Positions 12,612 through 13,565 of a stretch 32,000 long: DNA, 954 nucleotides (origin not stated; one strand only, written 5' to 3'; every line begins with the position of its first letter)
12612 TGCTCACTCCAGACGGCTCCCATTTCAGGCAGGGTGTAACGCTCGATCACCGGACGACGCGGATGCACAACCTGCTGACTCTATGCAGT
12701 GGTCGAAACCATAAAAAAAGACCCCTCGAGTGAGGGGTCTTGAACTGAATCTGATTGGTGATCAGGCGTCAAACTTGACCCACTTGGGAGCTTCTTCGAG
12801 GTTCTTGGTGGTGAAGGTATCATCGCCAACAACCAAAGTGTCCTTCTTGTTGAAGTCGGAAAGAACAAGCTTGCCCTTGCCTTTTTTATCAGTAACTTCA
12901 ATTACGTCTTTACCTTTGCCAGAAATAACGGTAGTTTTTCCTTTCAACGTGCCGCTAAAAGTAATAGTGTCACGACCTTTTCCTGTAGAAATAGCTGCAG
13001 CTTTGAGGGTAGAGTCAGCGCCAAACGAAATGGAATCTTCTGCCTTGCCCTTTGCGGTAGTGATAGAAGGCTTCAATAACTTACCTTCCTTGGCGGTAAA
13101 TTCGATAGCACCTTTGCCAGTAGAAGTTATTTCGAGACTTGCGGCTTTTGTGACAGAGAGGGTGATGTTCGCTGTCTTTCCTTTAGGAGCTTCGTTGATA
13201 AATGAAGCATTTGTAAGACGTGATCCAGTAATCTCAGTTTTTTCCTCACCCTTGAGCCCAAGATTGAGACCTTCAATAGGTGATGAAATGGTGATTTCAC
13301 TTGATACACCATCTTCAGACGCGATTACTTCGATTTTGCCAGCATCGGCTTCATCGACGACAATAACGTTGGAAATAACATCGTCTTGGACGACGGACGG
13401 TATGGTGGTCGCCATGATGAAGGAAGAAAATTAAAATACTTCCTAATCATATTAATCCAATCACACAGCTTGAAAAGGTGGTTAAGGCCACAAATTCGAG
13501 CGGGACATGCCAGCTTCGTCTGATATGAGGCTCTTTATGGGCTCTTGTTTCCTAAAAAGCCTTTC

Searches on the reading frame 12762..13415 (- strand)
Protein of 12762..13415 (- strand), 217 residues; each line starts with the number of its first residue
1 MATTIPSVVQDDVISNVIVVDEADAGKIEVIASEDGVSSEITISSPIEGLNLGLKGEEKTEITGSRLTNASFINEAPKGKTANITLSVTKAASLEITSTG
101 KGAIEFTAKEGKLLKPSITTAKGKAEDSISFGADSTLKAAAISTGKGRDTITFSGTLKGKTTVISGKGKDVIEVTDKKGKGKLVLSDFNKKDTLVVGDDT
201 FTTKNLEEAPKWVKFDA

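Call 61: search_protein_families(library=pfam, proteins=[window:12762-13415:-], max_evalue=0.1)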
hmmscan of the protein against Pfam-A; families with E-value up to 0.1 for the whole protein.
window:12762-13415:- (217 aa): 1 family
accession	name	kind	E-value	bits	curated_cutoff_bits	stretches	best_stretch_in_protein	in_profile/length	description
PF12888.12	Lipid_bd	-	0.0042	17.3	25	1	84-139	72-119/141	Lipid-binding putative hydrolase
